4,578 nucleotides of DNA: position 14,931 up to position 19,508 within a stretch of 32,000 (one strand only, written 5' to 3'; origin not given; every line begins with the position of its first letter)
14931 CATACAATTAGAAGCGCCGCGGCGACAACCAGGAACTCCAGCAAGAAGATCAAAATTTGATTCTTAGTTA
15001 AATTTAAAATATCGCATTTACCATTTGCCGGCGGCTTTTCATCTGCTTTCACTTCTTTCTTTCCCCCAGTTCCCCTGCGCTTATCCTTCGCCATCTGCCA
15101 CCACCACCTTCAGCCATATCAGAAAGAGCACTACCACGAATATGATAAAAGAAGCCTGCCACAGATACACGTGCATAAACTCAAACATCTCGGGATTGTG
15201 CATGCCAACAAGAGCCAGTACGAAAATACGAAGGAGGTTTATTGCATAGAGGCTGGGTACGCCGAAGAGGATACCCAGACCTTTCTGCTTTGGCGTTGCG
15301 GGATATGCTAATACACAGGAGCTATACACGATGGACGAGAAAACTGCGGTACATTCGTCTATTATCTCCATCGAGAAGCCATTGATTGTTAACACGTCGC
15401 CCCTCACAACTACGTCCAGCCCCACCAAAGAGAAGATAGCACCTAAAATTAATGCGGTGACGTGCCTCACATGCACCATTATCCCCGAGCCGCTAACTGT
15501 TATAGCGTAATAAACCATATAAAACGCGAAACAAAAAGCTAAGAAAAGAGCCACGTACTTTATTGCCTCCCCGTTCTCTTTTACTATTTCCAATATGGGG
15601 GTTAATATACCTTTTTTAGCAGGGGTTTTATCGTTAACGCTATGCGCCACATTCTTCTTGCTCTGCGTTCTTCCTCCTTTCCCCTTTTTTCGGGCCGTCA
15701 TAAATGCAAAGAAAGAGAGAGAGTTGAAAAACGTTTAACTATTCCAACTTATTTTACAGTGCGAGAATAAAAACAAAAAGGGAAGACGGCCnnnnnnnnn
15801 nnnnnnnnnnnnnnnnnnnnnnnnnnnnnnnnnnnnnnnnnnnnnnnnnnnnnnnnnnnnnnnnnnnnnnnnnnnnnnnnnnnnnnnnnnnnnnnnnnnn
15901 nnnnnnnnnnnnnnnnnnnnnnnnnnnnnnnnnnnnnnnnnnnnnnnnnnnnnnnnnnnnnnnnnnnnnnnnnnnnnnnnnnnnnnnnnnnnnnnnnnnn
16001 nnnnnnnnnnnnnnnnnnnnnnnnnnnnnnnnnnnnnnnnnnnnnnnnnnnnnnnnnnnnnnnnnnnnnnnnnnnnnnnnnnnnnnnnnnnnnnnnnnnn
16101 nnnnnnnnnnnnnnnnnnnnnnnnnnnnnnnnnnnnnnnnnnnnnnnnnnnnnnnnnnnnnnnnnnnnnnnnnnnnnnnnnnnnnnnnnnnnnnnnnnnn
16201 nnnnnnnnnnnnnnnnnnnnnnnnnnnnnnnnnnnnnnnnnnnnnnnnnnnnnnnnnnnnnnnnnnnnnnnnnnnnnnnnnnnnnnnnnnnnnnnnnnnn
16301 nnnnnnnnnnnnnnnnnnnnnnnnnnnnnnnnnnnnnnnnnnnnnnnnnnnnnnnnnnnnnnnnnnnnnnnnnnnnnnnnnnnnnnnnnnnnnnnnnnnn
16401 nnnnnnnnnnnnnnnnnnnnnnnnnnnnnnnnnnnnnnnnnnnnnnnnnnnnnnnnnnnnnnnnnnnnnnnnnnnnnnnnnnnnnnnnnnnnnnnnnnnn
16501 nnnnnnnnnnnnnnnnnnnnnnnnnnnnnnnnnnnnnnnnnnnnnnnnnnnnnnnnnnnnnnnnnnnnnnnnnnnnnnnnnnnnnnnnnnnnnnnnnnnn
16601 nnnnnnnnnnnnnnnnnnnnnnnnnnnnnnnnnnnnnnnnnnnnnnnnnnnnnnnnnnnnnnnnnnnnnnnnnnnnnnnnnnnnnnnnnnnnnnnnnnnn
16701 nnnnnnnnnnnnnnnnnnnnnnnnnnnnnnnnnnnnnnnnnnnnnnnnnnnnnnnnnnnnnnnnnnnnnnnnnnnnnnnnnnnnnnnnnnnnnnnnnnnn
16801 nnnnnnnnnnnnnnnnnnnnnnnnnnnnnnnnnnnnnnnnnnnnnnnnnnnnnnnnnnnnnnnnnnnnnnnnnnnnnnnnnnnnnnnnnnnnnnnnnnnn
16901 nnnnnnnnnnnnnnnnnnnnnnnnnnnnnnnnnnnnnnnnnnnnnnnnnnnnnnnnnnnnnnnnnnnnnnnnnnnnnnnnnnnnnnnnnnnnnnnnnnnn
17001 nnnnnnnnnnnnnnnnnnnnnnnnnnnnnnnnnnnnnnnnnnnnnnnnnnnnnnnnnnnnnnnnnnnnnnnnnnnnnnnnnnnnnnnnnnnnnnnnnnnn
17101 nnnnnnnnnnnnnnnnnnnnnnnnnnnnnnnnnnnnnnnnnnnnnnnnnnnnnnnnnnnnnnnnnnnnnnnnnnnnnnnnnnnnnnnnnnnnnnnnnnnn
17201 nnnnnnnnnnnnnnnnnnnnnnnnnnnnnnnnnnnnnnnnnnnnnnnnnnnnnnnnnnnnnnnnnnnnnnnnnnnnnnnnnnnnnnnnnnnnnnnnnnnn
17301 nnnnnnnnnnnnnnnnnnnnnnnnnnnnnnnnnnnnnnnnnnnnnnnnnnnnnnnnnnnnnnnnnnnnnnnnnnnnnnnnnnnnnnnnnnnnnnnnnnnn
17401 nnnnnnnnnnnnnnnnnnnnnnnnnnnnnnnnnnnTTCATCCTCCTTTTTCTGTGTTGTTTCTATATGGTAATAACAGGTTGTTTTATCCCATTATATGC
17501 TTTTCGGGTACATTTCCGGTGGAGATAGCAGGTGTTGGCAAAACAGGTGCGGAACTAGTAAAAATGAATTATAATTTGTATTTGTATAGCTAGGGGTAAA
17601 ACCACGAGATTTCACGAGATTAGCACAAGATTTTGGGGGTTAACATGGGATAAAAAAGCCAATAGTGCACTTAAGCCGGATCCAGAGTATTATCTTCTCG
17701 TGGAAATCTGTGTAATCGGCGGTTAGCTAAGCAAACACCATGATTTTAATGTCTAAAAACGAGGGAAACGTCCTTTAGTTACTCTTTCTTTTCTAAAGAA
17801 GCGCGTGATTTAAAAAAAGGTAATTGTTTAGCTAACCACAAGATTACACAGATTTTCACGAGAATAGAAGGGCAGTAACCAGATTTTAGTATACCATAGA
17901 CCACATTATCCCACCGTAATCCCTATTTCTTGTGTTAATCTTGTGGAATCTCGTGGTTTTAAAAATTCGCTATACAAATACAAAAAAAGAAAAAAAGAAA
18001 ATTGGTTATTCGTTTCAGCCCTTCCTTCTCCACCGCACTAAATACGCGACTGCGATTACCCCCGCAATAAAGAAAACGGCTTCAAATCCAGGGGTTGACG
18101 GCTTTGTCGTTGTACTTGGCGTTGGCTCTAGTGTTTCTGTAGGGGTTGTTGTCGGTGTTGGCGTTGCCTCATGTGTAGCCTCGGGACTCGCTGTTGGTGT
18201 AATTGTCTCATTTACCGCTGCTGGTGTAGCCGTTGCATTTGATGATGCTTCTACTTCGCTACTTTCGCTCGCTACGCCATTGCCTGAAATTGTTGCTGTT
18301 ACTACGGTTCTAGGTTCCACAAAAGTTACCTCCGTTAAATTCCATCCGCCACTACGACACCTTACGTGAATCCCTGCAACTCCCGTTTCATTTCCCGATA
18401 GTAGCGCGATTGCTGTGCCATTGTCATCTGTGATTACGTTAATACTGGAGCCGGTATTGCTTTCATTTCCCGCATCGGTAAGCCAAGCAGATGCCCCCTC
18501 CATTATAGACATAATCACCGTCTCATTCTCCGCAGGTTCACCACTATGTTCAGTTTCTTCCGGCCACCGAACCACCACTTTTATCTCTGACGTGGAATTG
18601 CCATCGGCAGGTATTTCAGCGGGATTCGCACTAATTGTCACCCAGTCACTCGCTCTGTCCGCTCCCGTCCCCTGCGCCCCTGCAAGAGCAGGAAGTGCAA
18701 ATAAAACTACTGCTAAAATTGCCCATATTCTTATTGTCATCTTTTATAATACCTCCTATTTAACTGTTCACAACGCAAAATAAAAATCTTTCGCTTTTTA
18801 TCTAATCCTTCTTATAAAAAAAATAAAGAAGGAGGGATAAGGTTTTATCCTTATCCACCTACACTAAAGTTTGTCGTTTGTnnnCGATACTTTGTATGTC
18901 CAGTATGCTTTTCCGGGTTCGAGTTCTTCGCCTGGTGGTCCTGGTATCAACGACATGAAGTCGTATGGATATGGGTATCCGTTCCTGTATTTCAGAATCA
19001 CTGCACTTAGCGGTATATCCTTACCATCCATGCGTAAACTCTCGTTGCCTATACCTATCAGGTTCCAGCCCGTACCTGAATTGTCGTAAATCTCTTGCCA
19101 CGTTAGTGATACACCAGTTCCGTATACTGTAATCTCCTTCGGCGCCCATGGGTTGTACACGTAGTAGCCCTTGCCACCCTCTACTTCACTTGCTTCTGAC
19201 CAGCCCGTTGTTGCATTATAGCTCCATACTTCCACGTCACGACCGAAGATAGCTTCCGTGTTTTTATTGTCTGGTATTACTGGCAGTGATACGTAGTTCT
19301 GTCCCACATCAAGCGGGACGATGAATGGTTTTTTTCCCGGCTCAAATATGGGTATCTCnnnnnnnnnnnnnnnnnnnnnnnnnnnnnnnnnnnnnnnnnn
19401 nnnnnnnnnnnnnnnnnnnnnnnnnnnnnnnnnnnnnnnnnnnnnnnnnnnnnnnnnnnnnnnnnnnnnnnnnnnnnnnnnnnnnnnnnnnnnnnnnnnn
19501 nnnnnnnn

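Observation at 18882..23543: Giant secreted protein built from a duplicated, unrecognised ~650-aa module with a vWA domain inserted into one copy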

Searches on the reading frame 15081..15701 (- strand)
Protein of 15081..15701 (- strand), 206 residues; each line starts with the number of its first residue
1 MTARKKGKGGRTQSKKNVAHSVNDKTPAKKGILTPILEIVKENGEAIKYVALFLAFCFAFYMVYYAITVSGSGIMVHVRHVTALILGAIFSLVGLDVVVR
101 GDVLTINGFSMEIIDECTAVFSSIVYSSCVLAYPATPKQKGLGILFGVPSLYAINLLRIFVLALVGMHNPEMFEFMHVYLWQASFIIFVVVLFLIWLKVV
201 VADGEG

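Call 16: search_protein_families(library=pfam, proteins=[window:15081-15701:-], max_evalue=0.001)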
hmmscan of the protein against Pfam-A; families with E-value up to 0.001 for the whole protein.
window:15081-15701:- (206 aa): 1 family
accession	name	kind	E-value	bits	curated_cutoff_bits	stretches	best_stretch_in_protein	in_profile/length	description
PF09721.15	Exosortase_EpsH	-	2.7e-10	40.5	25.7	1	51-196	101-251/254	Transmembrane exosortase (Exosortase_EpsH)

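Call 20: search_protein_families(library=ncbifam, proteins=[window:15081-15701:-], max_evalue=0.01)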
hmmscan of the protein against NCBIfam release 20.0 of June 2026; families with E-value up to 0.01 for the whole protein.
window:15081-15701:- (206 aa): 13 families
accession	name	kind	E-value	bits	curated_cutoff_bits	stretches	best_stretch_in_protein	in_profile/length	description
TIGR04144.1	archaeo_VPXXXP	exception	2.6e-31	108.7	150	1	47-201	2-154/156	archaeosortase B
TIGR04177.1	exosort_XrtH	exception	3.4e-23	82.4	86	1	48-199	2-154/158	exosortase H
TIGR04178.1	exo_archaeo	signature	1.5e-16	60.4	23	1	111-199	1-94/97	exosortase/archaeosortase family protein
NF046081.1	exosort_XrtX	exception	7.5e-16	58.5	170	1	46-200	4-162/168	exosortase X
TIGR04300.1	exosort_XrtM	exception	2.6e-10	40.9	125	1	63-197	7-140/150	exosortase family protein XrtM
TIGR04128.1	exoso_Fjoh_1448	exception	4e-10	40.2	90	1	45-199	7-171/174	exosortase family protein XrtF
NF033505.2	paceosortase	exception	3.1e-09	37.1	80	1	81-197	33-145/167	pacearchaeosortase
TIGR04124.1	archaeo_artE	exception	6.4e-08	32.8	95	1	52-200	9-151/153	archaeosortase family protein ArtE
TIGR04125.1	exosort_PGF_TRM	exception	6.6e-08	32.3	75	1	45-173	76-204/271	archaeosortase A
TIGR04293.1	archaeo_artF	exception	6.8e-06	26.2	150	1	60-197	20-155/166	archaeosortase family protein ArtF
TIGR04175.1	archaeo_artD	exception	3e-05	24.1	125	1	49-200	5-142/150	archaeosortase D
NF046083.1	exosort_XrtY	exception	0.00023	21.1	160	1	79-194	50-166/168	exosortase Y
TIGR02602.1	8TM_EpsH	subfamily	0.004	16.7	105.55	1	53-195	90-236/241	exosortase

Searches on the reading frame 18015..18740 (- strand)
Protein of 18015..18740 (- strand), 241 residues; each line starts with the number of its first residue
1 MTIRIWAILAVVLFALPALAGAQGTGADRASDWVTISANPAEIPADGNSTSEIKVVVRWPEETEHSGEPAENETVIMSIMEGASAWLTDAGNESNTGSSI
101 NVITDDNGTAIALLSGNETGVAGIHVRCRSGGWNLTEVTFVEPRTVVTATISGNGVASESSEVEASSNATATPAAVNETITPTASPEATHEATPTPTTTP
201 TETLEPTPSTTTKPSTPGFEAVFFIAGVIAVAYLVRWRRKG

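Call 3: search_protein_families(library=pfam, proteins=[window:18015-18740:-], max_evalue=1)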
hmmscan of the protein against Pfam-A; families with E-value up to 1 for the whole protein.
window:18015-18740:- (241 aa): 6 families
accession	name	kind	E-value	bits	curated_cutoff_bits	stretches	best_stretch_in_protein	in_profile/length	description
PF18204.6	PGF-CTERM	-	2.2e-06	27.9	18.8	1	216-238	1-23/23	PGF-CTERM motif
PF09134.16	Invasin_D3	-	2.9e-05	24.9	33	1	35-129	6-83/98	Invasin, domain 3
PF02369.22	Big_1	-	4.6e-05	23.9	34.9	1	35-141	3-93/93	Bacterial Ig-like domain (group 1)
PF05283.16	MGC-24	-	0.0007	20.4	28.5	1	149-231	38-116/140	Multi-glycosylated core protein 24 (MGC-24), sialomucin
PF17789.7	MG4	-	0.083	13.6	24.7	1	64-112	24-58/95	Macroglobulin domain MG4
PF17061.10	PARM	-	0.2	12.2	35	1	30-216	25-210/296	PARM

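Call 4: search_protein_families(library=ncbifam, proteins=[window:18015-18740:-], max_evalue=1)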
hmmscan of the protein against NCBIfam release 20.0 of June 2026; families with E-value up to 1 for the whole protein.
window:18015-18740:- (241 aa): 9 families
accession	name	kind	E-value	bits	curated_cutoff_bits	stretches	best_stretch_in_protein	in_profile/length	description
TIGR04216.1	halo_surf_glyco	exception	1.7e-05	23.3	400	1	95-235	638-780/784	HVO_2072 family ArtA-dependent S-layer glycoprotein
NF041431.1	S_layer_MEMAR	equivalog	1.9e-05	23.3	600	1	161-236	743-816/819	MEMAR_RS02690 family S-layer glycoprotein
TIGR04126.1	PGF_CTERM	domain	0.00012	21.6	24.5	1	213-239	2-28/28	PGF-CTERM sorting domain-containing protein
NF041335.1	surf_glcprot_Halo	equivalog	0.00066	17.9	1100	1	152-235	779-858/862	ArtA-dependent S-layer glycoprotein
NF045529.2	Heimdall-CTERM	domain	0.073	13.5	24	1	216-240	2-25/26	Heimdall-CTERM domain-containing surface protein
NF033186.1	internalin_K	exception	0.099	11.1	1100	1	174-216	504-546/604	class 1 internalin InlK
NF037973.1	metallo_SslE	exception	0.18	9.1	3000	1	149-214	22-84/1519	lipoprotein metalloprotease SslE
NF033507.3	Loki-CTERM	subfamily_domain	0.52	10.7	19.9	1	217-240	2-24/27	Loki-CTERM sorting domain-containing protein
NF052345.1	S_layer_anammox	exception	0.56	7.4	1400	1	98-204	1205-1312/1596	Kustd1514 family S-layer glycoprotein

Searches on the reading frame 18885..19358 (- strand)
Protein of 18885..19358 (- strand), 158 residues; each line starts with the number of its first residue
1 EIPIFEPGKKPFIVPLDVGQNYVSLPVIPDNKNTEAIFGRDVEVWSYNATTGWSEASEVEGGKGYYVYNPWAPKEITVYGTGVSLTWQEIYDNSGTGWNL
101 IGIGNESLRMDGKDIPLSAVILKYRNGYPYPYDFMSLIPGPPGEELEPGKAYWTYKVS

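Call 73: search_protein_families(library=pfam, proteins=[window:18885-19358:-], max_evalue=1)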
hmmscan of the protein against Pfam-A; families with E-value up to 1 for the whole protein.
window:18885-19358:- (158 aa): 0 families

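Call 77: find_homologous_proteins(query=window:18885-19358:-, max_evalue=0.001)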
Query window:18885-19358:- (158 aa): 2 proteins with E <= 0.001 among 66 candidates.
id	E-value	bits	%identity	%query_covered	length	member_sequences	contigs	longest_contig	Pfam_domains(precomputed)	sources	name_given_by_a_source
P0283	1.8e-89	316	89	99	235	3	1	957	-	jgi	jgi:hypothetical protein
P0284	2.2e-46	176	57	96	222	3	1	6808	-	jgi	-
